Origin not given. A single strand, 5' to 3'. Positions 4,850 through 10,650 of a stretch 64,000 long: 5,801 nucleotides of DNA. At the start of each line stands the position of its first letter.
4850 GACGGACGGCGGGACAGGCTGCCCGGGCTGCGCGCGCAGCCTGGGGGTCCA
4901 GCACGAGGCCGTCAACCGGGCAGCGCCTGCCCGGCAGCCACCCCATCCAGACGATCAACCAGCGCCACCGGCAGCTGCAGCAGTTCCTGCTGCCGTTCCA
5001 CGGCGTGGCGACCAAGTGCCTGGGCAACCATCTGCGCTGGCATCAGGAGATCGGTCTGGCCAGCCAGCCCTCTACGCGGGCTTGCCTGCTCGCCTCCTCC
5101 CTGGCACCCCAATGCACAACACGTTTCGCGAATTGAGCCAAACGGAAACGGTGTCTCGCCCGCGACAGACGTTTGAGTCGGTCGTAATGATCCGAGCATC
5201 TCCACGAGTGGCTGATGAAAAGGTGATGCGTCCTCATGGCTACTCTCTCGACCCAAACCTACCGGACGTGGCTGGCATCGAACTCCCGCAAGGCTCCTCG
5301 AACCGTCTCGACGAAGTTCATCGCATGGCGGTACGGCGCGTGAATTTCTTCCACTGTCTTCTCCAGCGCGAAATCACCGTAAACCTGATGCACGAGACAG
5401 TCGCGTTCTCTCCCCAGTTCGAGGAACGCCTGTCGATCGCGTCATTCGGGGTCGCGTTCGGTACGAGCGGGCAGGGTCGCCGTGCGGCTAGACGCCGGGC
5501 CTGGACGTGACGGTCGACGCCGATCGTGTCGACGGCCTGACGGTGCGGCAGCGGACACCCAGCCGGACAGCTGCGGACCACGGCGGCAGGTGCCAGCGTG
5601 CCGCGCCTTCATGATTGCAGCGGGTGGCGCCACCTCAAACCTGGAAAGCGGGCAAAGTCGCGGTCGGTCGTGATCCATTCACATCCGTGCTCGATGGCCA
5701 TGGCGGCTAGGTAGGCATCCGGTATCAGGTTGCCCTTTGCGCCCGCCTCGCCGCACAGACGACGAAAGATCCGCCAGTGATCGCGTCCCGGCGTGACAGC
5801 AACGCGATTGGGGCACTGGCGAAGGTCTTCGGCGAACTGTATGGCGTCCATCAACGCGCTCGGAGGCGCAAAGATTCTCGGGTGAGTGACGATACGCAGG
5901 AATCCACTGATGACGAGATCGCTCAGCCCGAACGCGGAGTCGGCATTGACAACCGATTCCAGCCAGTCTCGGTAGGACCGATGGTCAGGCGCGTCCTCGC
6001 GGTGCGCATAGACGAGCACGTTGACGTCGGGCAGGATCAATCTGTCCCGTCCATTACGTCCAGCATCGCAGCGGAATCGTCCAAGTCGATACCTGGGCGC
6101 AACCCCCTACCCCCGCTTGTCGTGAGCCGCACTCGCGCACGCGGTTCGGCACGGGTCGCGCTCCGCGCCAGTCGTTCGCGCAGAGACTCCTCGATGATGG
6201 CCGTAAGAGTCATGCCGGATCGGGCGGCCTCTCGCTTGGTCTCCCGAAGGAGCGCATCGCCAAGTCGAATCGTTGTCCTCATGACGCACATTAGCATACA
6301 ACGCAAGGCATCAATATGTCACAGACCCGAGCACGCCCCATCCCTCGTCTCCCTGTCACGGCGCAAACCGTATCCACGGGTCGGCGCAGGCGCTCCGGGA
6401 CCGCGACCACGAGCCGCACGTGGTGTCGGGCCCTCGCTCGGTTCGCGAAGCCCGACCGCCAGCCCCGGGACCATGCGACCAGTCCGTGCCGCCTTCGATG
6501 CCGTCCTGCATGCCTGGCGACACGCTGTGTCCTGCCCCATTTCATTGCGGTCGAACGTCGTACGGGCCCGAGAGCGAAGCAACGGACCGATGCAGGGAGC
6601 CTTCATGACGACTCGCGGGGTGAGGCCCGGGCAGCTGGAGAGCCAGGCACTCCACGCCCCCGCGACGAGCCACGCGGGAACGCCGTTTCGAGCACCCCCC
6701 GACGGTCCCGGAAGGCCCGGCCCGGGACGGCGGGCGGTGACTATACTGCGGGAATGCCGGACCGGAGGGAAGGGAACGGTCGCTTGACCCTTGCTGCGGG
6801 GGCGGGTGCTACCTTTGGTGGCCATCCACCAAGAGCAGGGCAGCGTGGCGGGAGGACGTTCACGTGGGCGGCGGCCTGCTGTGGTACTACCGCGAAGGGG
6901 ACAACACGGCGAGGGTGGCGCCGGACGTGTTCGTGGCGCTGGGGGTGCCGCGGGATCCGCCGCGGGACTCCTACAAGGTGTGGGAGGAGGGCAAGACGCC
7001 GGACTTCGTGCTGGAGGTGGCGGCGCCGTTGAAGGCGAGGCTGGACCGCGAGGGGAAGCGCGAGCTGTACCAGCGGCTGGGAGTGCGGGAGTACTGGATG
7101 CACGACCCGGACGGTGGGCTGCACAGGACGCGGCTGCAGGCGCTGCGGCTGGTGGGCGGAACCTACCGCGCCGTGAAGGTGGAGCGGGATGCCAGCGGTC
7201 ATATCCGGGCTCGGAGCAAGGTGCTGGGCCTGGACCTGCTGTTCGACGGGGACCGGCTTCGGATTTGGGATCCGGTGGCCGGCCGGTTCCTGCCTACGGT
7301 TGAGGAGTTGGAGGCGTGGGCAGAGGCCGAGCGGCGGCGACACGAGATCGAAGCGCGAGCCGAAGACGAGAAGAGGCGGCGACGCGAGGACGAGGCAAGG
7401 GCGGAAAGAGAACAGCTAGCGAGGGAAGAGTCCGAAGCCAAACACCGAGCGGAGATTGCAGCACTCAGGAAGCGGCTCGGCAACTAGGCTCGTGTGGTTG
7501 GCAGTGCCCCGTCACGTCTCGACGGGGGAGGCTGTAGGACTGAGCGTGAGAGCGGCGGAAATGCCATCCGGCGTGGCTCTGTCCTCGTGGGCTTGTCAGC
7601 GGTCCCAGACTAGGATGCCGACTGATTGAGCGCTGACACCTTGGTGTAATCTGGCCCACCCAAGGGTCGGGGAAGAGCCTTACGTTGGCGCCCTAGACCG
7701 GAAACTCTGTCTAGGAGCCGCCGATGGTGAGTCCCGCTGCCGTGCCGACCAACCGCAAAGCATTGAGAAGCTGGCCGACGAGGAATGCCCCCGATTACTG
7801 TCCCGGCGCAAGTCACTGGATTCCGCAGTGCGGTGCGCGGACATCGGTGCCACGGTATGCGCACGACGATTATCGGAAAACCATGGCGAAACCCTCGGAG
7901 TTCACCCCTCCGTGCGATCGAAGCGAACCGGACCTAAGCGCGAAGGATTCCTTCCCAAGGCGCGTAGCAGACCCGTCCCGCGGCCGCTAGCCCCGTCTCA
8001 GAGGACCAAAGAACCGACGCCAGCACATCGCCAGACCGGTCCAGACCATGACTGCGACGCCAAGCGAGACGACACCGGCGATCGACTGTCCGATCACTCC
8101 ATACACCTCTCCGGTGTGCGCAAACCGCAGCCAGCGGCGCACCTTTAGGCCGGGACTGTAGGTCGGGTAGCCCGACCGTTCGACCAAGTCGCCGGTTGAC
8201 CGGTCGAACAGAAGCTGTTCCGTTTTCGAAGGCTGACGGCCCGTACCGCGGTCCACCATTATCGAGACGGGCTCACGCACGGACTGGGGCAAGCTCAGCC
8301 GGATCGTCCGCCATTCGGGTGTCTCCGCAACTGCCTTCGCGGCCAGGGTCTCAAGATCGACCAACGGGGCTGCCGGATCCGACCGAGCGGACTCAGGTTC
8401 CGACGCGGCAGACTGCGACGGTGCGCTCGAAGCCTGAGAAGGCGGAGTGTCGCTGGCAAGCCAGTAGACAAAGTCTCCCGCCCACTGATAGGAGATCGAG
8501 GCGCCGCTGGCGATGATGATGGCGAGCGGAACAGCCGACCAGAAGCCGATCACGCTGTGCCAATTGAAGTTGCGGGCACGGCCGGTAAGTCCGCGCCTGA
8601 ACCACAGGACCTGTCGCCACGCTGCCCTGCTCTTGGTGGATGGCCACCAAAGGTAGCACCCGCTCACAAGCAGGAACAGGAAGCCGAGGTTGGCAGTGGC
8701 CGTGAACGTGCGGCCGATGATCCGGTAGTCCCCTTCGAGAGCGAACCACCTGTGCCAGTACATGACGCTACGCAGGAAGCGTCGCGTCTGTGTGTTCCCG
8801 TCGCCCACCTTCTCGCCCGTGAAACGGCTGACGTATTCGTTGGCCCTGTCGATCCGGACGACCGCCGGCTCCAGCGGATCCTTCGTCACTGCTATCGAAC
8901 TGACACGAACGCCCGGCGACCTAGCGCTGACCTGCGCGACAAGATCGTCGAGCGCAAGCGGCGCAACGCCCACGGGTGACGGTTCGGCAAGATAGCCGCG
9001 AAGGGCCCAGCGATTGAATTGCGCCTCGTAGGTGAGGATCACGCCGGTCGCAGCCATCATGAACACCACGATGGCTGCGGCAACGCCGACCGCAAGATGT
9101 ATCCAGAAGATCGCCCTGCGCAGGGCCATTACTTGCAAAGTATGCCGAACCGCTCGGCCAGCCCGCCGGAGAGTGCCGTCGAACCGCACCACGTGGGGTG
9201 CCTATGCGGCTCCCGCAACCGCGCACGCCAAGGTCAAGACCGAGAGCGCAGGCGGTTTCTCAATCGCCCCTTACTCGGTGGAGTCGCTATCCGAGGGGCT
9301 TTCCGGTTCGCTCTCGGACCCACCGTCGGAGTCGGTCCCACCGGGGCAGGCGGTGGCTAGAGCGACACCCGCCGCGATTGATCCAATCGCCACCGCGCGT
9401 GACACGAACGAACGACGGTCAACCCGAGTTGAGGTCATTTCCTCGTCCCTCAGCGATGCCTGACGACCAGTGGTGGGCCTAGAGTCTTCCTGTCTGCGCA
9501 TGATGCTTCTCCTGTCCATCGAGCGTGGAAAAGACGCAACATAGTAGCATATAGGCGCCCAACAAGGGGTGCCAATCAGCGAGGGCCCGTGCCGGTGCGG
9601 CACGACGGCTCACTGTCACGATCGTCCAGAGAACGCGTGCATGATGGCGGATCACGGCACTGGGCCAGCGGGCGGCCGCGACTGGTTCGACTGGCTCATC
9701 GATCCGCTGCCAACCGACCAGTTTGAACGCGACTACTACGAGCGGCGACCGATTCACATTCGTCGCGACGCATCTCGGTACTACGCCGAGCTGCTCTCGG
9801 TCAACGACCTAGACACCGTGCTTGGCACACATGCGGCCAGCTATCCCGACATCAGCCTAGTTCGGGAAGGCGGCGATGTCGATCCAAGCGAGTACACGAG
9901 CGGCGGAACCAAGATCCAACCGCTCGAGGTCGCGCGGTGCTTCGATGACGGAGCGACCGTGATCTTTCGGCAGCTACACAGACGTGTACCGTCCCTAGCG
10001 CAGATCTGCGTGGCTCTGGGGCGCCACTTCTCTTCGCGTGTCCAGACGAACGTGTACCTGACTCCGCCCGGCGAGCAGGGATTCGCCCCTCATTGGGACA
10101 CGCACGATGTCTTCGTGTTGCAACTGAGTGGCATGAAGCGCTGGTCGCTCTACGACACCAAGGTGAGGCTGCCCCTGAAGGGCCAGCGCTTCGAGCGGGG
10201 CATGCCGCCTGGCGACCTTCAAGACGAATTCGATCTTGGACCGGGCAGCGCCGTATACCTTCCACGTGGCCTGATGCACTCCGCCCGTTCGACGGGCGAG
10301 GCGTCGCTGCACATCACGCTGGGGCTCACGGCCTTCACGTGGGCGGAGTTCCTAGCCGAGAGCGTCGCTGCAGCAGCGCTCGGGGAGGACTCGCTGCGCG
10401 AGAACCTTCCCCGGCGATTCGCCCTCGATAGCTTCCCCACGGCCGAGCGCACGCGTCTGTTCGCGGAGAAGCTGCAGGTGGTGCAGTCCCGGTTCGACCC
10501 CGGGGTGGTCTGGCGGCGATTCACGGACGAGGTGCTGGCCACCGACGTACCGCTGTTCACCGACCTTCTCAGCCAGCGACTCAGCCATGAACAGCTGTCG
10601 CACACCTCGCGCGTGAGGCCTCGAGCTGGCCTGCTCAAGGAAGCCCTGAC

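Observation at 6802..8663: Perfect 49-bp inverted repeat joining the PepSY coding sequence to a truncated Uma2 gene: footprint of an inversion, or a still-invertible 1.76-kb segment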

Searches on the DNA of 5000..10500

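Call 29: search_rna_families(source=window, start=5000, end=10500, threshold=evalue, max_evalue=1)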
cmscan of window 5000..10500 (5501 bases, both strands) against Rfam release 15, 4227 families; matches with E-value up to 1: 0.
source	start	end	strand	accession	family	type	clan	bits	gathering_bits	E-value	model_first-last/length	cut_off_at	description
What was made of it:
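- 7488..7986 (.): 499-bp spacer between the convergent Uma2 and PepSY genes. No Rfam match (call 29).
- Tried and rejected: Nothing (call 29).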

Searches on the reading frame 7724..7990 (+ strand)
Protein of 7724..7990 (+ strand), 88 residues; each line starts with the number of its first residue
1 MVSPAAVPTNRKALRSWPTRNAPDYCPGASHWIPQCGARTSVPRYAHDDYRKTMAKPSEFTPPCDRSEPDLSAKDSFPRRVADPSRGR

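Call 7: search_protein_families(library=pfam, proteins=[window:7724-7990:+], max_evalue=0.01)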
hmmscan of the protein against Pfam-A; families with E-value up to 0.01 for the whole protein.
window:7724-7990:+ (88 aa): 0 families
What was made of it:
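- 7488..7986 (.): No Pfam hit for its 88-aa ORF (call 7).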
